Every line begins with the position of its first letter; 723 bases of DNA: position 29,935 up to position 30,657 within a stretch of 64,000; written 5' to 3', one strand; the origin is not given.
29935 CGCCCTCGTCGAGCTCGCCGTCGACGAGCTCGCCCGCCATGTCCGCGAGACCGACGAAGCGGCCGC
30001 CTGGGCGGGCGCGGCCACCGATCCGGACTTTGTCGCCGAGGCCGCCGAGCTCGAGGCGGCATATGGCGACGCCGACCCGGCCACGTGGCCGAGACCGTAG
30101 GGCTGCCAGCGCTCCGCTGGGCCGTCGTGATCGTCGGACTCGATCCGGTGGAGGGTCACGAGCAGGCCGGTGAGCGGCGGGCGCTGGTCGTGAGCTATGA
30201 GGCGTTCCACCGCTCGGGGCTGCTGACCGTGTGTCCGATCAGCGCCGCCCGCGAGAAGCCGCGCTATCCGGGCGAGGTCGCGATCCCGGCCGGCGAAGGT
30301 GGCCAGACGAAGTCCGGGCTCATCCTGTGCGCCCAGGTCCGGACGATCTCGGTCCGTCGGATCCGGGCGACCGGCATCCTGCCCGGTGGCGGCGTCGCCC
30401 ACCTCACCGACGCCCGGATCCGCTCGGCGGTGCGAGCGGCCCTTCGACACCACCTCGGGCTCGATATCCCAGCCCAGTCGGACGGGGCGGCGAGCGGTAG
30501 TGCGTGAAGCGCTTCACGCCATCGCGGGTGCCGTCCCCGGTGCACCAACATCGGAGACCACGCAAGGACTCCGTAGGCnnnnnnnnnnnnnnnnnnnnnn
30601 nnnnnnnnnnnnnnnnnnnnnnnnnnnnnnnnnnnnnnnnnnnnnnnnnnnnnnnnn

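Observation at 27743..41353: Duplicated replication-relaxation + RHH-MazF module; copy 2 lost its antitoxin by a 136-bp direct-repeat-mediated deletion while keeping an intact toxin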

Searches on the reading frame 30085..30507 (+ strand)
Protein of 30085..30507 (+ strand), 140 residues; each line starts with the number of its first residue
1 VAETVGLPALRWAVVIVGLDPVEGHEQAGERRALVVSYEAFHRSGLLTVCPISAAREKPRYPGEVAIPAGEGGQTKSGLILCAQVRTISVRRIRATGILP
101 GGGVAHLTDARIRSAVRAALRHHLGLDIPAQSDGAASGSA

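Call 7: search_protein_families(library=pfam, max_evalue=0.01, proteins=[window:30085-30504:+])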
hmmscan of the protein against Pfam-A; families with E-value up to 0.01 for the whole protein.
seq(140 aa): 1 family
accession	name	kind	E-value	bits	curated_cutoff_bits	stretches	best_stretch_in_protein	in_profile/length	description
PF02452.23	PemK_toxin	-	1.6e-18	67.4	23.1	1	11-95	2-88/109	PemK-like, MazF-like toxin of type II toxin-antitoxin system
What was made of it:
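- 30085..30507 (+): Toxin A, a MazF/PemK-family protein of 140 aa. Its start overlaps the end of the antitoxin gene by 16 nt. PF02452 at 1.6e-18 (call 7).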

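Call 13: find_homologous_proteins(query=window:30085-30504:+)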
Query seq(140 aa) (140 aa): 1699 proteins with E <= 0.001 among 1942 candidates; the best 120 are listed.
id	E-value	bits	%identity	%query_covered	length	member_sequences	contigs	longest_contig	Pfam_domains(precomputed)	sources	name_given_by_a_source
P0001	1.0e-82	293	99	100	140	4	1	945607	PF02452.24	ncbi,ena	-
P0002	7.7e-74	264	93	98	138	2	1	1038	PF02452.24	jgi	jgi:mRNA-degrading endonuclease toxin of MazEF toxin-antitoxin module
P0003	8.4e-74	264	91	98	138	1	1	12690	PF02452.24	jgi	jgi:mRNA-degrading endonuclease toxin of MazEF toxin-antitoxin module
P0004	1.7e-71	257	88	98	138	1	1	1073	PF02452.24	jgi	jgi:mRNA-degrading endonuclease toxin of MazEF toxin-antitoxin module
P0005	3.5e-71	256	86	99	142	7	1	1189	PF02452.24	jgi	jgi:mRNA-degrading endonuclease toxin of MazEF toxin-antitoxin module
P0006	4.9e-71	255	86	98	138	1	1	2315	PF02452.24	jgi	jgi:mRNA interferase ChpB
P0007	3.3e-70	252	87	98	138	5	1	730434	PF02452.24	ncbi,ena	-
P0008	5.1e-70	252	88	97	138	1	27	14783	PF02452.24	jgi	jgi:mRNA-degrading endonuclease toxin of MazEF toxin-antitoxin module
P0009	5.4e-70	252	88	99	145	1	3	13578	PF02452.24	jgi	jgi:mRNA-degrading endonuclease toxin of MazEF toxin-antitoxin module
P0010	7.9e-70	251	86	98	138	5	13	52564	PF02452.24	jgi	-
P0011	1.2e-69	251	86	98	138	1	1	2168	PF02452.24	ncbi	-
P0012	1.2e-69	251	87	98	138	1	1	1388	PF02452.24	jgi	jgi:mRNA interferase MazF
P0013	1.6e-69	250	84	98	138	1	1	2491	PF02452.24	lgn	-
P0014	2.6e-69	249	85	98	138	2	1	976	PF02452.24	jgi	-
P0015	4.3e-69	249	85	98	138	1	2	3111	PF02452.24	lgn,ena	-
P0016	4.3e-69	249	87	98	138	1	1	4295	PF02452.24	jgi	jgi:mRNA-degrading endonuclease toxin of MazEF toxin-antitoxin module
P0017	6.0e-69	248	85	98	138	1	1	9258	PF02452.24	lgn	-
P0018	6.0e-69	248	87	98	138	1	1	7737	PF02452.24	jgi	jgi:mRNA-degrading endonuclease toxin of MazEF toxin-antitoxin module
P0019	7.1e-69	248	85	98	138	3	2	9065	PF02452.24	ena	-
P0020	8.3e-69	248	87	98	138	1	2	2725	PF02452.24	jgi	jgi:mRNA interferase MazF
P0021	1.0e-68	248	86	97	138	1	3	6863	PF02452.24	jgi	jgi:mRNA interferase MazF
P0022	1.7e-68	247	85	97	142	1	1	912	PF02452.24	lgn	-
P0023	2.3e-68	246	84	98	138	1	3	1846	PF02452.24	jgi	jgi:mRNA-degrading endonuclease toxin of MazEF toxin-antitoxin module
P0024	2.9e-68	246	83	98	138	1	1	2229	PF02452.24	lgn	-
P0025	3.1e-68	246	89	94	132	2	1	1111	PF02452.24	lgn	-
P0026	3.2e-68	246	84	98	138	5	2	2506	PF02452.24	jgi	-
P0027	5.3e-68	245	84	98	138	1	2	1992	PF02452.24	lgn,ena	-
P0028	7.5e-68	245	85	98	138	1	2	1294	PF02452.24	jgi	jgi:mRNA-degrading endonuclease toxin of MazEF toxin-antitoxin module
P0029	9.1e-68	245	84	98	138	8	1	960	PF02452.24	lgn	-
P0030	1.3e-67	244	85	98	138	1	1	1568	PF02452.24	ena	-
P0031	1.6e-67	244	82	99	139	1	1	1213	PF02452.24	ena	-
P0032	1.7e-67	244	87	93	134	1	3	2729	PF02452.24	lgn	-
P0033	1.9e-67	243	83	98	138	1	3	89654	PF02452.24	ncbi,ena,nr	ncbi:MAG TPA: type II toxin-antitoxin system PemK/MazF family toxin [Candidatus Limnocylindria bacte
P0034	2.3e-67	243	83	98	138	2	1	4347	PF02452.24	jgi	jgi:mRNA-degrading endonuclease toxin of MazEF toxin-antitoxin module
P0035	2.5e-67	243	84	98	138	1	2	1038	PF02452.24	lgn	-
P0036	3.5e-67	243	82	98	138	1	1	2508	PF02452.24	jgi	jgi:mRNA-degrading endonuclease toxin of MazEF toxin-antitoxin module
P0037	4.3e-67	242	82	98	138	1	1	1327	PF02452.24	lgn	-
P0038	6.1e-67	242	84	98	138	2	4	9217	PF02452.24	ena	-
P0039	1.1e-66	241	84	98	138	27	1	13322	PF02452.24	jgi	jgi:mRNA-degrading endonuclease toxin of MazEF toxin-antitoxin module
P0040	1.3e-66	241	84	97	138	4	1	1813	PF02452.24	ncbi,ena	-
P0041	1.4e-66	241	85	92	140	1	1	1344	PF02452.24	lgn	-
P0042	2.4e-66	240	85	96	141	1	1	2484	PF02452.24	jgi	-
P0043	2.6e-66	240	82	98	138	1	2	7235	PF02452.24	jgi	jgi:mRNA interferase MazF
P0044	3.4e-66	239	83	98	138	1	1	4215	PF02452.24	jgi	jgi:mRNA-degrading endonuclease toxin of MazEF toxin-antitoxin module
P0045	5.4e-66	239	82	98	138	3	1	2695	PF02452.24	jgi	jgi:mRNA-degrading endonuclease toxin of MazEF toxin-antitoxin module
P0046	8.9e-66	238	82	98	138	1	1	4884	PF02452.24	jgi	jgi:mRNA-degrading endonuclease toxin of MazEF toxin-antitoxin module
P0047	9.3e-66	238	82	98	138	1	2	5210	PF02452.24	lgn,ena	-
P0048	1.2e-65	238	82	97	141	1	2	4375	PF02452.24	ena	-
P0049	1.2e-65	238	82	97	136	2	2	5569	PF02452.24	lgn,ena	-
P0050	1.2e-65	238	81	100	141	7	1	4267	PF02452.24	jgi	-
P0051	1.5e-65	237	87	90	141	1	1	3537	PF02452.24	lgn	-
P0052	1.5e-65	237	80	98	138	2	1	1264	PF02452.24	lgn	-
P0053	1.6e-65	237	82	95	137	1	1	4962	PF02452.24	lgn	-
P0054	1.7e-65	237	82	97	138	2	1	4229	PF02452.24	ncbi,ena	-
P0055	1.8e-65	237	85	93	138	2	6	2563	PF02452.24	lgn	-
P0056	2.2e-65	237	82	98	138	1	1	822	PF02452.24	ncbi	-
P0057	2.7e-65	237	83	98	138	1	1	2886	PF02452.24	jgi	jgi:mRNA-degrading endonuclease toxin of MazEF toxin-antitoxin module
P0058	6.4e-65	235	82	98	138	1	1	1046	PF02452.24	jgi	jgi:mRNA-degrading endonuclease toxin of MazEF toxin-antitoxin module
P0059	1.1e-64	235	81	98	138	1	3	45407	PF02452.24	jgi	jgi:mRNA-degrading endonuclease toxin of MazEF toxin-antitoxin module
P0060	1.1e-64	235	81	98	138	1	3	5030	PF02452.24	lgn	-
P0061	1.2e-64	234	82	97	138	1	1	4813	PF02452.24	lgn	-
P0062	2.4e-64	233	82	97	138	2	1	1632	PF02452.24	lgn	-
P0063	2.7e-64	233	85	93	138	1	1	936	PF02452.24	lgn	-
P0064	4.1e-64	233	80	99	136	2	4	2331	PF02452.24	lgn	-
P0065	4.3e-64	233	80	98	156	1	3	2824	PF02452.24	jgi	jgi:mRNA-degrading endonuclease toxin of MazEF toxin-antitoxin module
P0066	4.5e-64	233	82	97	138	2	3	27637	PF02452.24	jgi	jgi:mRNA-degrading endonuclease toxin of MazEF toxin-antitoxin module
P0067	6.4e-64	232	90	86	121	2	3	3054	PF02452.24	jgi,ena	jgi:mRNA-degrading endonuclease toxin of MazEF toxin-antitoxin module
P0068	1.0e-63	231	78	98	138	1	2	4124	PF02452.24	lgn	-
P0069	1.1e-63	231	80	97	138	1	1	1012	PF02452.24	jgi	jgi:mRNA-degrading endonuclease toxin of MazEF toxin-antitoxin module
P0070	1.6e-63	231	80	98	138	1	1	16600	PF02452.24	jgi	jgi:mRNA-degrading endonuclease toxin of MazEF toxin-antitoxin module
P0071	1.7e-63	231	79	97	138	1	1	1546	PF02452.24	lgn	-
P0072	1.8e-63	231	80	97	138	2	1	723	PF02452.24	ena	-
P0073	1.9e-63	231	81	96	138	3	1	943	PF02452.24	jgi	jgi:mRNA-degrading endonuclease toxin of MazEF toxin-antitoxin module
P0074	2.4e-63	230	84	91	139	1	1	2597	PF02452.24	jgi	jgi:mRNA interferase MazF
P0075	2.7e-63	230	79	97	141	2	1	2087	PF02452.24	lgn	-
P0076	3.2e-63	230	80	98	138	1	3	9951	PF02452.24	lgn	-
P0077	4.3e-63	229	83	92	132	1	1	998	PF02452.24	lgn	-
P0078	7.3e-63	229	80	98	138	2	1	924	PF02452.24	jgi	jgi:mRNA-degrading endonuclease toxin of MazEF toxin-antitoxin module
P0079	7.7e-63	229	79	97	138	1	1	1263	PF02452.24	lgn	-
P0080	8.4e-63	228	80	97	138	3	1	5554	PF02452.24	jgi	jgi:mRNA-degrading endonuclease toxin of MazEF toxin-antitoxin module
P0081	1.7e-62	227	79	97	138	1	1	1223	PF02452.24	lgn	-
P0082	1.9e-62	227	77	98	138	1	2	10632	PF02452.24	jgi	jgi:mRNA-degrading endonuclease toxin of MazEF toxin-antitoxin module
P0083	1.9e-62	227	79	97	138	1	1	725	PF02452.24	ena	-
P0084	2.4e-62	227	86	87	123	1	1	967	PF02452.24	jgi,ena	-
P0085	5.3e-62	226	83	94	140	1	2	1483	PF02452.24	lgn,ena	-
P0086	6.2e-62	226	78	98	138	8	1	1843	PF02452.24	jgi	jgi:mRNA interferase MazF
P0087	6.5e-62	226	81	97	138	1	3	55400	PF02452.24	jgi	jgi:mRNA-degrading endonuclease toxin of MazEF toxin-antitoxin module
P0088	6.6e-62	226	79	96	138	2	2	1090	PF02452.24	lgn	-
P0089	1.5e-61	224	77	99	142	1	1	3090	PF02452.24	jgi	jgi:mRNA-degrading endonuclease toxin of MazEF toxin-antitoxin module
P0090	5.3e-61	223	78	98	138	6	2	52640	PF02452.24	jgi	-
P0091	6.1e-61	222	79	98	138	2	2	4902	PF02452.24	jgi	jgi:mRNA-degrading endonuclease toxin of MazEF toxin-antitoxin module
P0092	9.4e-61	222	78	96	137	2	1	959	PF02452.24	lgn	-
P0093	1.1e-60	222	77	98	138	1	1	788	PF02452.24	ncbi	-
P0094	3.2e-60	220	83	87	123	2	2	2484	PF02452.24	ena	-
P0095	7.3e-60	219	74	97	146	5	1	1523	PF02452.24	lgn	-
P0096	2.4e-59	217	75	98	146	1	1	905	PF02452.24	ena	-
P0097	2.9e-59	217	85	88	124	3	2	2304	PF02452.24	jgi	jgi:mRNA-degrading endonuclease toxin of MazEF toxin-antitoxin module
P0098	2.6e-58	214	81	88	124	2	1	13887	PF02452.24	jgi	jgi:mRNA-degrading endonuclease toxin of MazEF toxin-antitoxin module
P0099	7.7e-58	212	76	97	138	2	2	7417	PF02452.24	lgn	-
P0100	2.3e-56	208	74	98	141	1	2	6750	PF02452.24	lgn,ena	-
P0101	8.9e-52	193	74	92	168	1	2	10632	PF02452.24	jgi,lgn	jgi:mRNA-degrading endonuclease toxin of MazEF toxin-antitoxin module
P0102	1.7e-50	189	70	94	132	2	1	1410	PF02452.24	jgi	jgi:mRNA interferase MazF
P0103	2.2e-50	188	70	92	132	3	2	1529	PF02452.24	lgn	-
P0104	3.5e-50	188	67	94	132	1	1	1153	PF02452.24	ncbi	-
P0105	1.1e-49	186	72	91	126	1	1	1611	PF02452.24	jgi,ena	-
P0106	1.6e-49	185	69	94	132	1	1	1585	PF02452.24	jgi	jgi:mRNA interferase MazF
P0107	1.6e-49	185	67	94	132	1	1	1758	PF02452.24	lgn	-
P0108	4.2e-49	184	67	91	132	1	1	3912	PF02452.24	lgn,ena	-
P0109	4.7e-49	184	68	92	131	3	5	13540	PF02452.24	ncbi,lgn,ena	-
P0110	4.9e-49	184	71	90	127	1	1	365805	PF02452.24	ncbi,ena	-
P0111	2.5e-48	182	71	90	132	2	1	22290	PF02452.24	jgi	jgi:mRNA-degrading endonuclease toxin of MazEF toxin-antitoxin module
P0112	3.2e-48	181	71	90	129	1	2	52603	PF02452.24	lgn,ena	-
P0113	4.2e-48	181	72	91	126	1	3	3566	PF02452.24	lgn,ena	-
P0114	4.3e-48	181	68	96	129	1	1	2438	PF02452.24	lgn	-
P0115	4.8e-48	181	71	90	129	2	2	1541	PF02452.24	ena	-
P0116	9.2e-48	180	69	89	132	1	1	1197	PF02452.24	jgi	jgi:mRNA-degrading endonuclease toxin of MazEF toxin-antitoxin module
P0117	9.6e-48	180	71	91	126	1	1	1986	PF02452.24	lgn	-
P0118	9.8e-48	180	71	90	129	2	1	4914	PF02452.24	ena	-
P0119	1.1e-47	179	69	90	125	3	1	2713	PF02452.24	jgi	jgi:mRNA interferase MazF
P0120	1.3e-47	179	67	96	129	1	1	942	PF02452.24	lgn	-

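Call 15: find_encoding_contigs(protein=P0001, flank=10000, max_places=6)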
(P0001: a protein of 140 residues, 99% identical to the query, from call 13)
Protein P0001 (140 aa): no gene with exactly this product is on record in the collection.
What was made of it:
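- Tried and rejected: Exact look-up of toxin A (P0001): looking for the contigs that encode it returned nothing (call 15).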

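Call 16: list_cluster_members(proteins=[P0001, P0007, P0101, P0082])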
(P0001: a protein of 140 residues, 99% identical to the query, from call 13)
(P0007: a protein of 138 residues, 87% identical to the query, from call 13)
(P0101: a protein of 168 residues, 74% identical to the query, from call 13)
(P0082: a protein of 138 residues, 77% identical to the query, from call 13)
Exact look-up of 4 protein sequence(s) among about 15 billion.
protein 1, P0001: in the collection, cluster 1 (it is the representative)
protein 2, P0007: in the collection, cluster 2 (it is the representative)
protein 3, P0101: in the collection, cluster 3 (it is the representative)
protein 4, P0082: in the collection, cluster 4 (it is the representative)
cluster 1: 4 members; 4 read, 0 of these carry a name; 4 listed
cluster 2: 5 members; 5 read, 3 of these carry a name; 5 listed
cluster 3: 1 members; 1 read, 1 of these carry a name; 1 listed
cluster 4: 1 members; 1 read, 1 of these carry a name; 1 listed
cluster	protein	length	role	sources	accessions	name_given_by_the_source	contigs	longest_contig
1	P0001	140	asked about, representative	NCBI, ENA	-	-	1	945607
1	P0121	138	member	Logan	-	-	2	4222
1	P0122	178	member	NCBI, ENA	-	-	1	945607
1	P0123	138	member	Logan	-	-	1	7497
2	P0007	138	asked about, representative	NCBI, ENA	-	-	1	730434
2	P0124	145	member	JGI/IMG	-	mRNA interferase MazF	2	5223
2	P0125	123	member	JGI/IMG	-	mRNA-degrading endonuclease toxin of MazEF toxin-antitoxin module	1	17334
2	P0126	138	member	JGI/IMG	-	mRNA-degrading endonuclease toxin of MazEF toxin-antitoxin module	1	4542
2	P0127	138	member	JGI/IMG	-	-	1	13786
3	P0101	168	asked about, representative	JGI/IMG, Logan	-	mRNA-degrading endonuclease toxin of MazEF toxin-antitoxin module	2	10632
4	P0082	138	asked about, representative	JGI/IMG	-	mRNA-degrading endonuclease toxin of MazEF toxin-antitoxin module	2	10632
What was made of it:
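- Tried and rejected: Cluster look-up only showed that the 140-aa and 178-aa toxins lie on the same 945,607-nt public contig (call 16).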

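Call 17: find_encoding_contigs(protein=P0101, flank=10000, max_places=4)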
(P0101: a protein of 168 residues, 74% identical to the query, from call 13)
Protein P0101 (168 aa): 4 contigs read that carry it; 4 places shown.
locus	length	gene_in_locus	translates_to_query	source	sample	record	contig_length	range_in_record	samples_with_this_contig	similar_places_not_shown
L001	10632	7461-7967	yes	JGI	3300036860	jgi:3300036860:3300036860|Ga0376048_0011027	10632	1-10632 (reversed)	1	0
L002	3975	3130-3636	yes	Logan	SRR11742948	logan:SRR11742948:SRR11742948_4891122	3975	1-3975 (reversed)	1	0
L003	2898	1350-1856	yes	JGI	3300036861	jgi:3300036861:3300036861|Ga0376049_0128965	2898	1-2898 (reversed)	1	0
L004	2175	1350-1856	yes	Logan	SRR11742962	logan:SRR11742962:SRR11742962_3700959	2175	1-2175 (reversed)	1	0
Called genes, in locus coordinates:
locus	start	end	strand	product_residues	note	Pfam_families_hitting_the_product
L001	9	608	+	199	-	-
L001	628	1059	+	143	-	-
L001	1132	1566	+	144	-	PF21746:DUF6869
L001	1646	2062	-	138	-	PF02452:PemK_toxin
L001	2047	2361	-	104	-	-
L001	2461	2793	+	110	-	-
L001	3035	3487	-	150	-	-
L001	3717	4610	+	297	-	PF13814:Replic_Relax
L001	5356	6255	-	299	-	-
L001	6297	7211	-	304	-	PF13180:PDZ_2, PF17820:PDZ_6 (weak)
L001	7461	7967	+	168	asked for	PF02452:PemK_toxin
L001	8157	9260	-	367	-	PF02661:Fic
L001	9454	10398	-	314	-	PF02899:Phage_int_SAM_1 (weak), PF13495:Phage_int_SAM_4, PF00589:Phage_integrase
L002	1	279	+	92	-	?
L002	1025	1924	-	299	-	-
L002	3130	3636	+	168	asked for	PF02452:PemK_toxin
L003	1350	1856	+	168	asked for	PF02452:PemK_toxin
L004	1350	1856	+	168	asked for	PF02452:PemK_toxin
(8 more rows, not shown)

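Call 18: find_encoding_contigs(protein=P0007, flank=10000, max_places=4)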
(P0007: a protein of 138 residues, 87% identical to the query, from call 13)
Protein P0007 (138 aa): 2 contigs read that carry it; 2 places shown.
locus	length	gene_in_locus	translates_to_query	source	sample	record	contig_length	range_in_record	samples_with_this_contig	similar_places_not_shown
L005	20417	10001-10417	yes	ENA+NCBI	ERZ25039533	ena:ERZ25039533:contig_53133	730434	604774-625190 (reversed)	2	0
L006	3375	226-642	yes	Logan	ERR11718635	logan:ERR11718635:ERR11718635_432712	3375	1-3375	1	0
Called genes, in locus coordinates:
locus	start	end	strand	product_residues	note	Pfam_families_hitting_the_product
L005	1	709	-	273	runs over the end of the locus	PF23023:Anti-Pycsar_Apyc1, PF00753:Lactamase_B, PF12706:Lactamase_B_2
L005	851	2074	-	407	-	PF00994:MoCF_biosynth, PF18146:CinA_KH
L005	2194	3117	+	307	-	-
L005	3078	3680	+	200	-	-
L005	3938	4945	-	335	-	PF02661:Fic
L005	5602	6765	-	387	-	-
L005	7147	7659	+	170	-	PF00196:GerE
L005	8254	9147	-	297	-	PF13814:Replic_Relax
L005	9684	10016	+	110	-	-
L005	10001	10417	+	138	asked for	PF02452:PemK_toxin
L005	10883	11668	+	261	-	-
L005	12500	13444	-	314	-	PF02899:Phage_int_SAM_1 (weak), PF13495:Phage_int_SAM_4, PF00589:Phage_integrase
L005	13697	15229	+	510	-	PF05697:Trigger_N, PF00254:FKBP_C, PF05698:Trigger_C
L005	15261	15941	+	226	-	PF00574:CLP_protease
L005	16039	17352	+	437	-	PF06689:zf-C4_ClpX, PF01078:Mg_chelatase (faint), PF05496:RuvB_N (faint), PF00004:AAA, PF07724:AAA_2, PF07728:AAA_5 (faint), PF10431:ClpB_D2-small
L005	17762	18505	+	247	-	PF13560:HTH_31 (weak), PF01381:HTH_3, PF20432:Xre-like-HTH (faint)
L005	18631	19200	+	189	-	PF13489:Methyltransf_23, PF13847:Methyltransf_31, PF08241:Methyltransf_11, PF08242:Methyltransf_12, PF13649:Methyltransf_25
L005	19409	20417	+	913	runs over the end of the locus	PF00133:tRNA-synt_1, PF09334:tRNA-synt_1g (faint), PF13603:tRNA-synt_1_2 (faint), PF08264:Anticodon_1, PF10458:Val_tRNA-synt_C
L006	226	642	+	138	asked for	PF02452:PemK_toxin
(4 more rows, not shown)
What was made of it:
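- On Replic_Relax (PF13814): The intact orthologues of copy B's pseudogene carry PF13814 (calls 17, 18).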

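Call 24: find_related_loci(query=A2, collection=genome_contigs, flank=10000)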
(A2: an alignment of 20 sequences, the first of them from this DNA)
Query A2 (140 aa) in genome_contigs; peptide patterns used: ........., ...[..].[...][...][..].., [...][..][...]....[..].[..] (x = any residue, [..] = any of these).
225 stretches matched a pattern; 138 encode a relative of the query (tblastn E <= 1e-3); the best 80 are kept; 80 distinct loci.
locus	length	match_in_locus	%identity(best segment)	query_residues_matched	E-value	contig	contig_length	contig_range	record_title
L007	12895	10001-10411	86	1-137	9e-75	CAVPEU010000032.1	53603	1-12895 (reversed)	MAG: uncultured Chloroflexia bacterium isolate MFD10097.bin.1.8 genome assembly, contig: contig_984, whole genome shotgu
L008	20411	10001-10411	88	1-137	6e-75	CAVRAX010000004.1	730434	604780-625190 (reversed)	MAG: uncultured Chloroflexia bacterium isolate MFD04944.bin.1.71 genome assembly, contig: contig_53133, whole genome sho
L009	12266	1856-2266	84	1-137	7e-72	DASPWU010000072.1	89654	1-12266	MAG TPA_asm: Candidatus Limnocylindria bacterium isolate SMAG_U11549 k141_618039, whole genome shotgun sequence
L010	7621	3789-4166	88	12-137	1e-69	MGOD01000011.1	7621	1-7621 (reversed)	MAG: Chloroflexi bacterium RBG_16_70_13 RBG_16_scaffold_13149, whole genome shotgun sequence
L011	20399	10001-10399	76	1-133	2e-60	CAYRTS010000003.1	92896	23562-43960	MAG TPA_asm: uncultured Anaerolineaceae bacterium isolate binchicken_co186_197 genome assembly, contig: NODE_164_length_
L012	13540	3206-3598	68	5-135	2e-54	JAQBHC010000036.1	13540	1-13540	MAG: Chloroflexota bacterium isolate MAG_452_bin-14 452_bin-14_ctg-036, whole genome shotgun sequence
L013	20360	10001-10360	71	10-135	7e-53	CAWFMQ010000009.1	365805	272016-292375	MAG: uncultured Chloroflexia bacterium isolate MFD02134.bin.2.59 genome assembly, contig: contig_45358, whole genome sho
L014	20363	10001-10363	71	9-135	2e-52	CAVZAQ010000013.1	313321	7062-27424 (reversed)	MAG: uncultured Chloroflexia bacterium isolate MFD01721.bin.3.65 genome assembly, contig: contig_7318, whole genome shot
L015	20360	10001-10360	69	10-135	7e-52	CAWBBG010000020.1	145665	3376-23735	MAG: uncultured Chloroflexia bacterium isolate MFD02923.bin.2.22 genome assembly, contig: contig_6506, whole genome shot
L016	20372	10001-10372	68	10-139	4e-51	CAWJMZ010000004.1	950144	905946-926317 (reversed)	MAG: uncultured Chloroflexia bacterium isolate MFD02840.bin.1.418 genome assembly, contig: contig_30310, whole genome sh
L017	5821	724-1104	69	1-135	3e-51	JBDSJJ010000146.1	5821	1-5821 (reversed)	MAG: Candidatus Limnocylindria bacterium isolate cluster1_bin.32 k127_13306612, whole genome shotgun sequence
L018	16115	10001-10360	69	10-135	4e-51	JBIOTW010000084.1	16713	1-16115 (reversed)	MAG: Candidatus Limnocylindria bacterium isolate MAG150 k127_3425823, whole genome shotgun sequence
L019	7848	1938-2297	68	10-135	2e-50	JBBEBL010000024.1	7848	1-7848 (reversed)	MAG: Chloroflexota bacterium isolate LejiaF_70_36 Lejia_F_12219_length_7848_cov_19, whole genome shotgun sequence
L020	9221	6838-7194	64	9-133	2e-50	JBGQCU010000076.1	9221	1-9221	MAG: Candidatus Limnocylindria bacterium isolate OBJ2_061818_110_32 k141_1113504_length_9221_cov_15.3803, whole genome s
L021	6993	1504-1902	63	1-138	3e-50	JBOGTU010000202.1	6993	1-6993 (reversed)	MAG: Chloroflexota bacterium isolate TC-S_metabat2.bin.472 k127_1541490, whole genome shotgun sequence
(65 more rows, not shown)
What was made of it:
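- Closest known: RHH-type MazE/MazF pairs with solved structures: Bacillus subtilis EndoAI/EndoA. Different: The family is confined almost entirely to Limnocylindria-type Chloroflexota MAGs (call 24).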
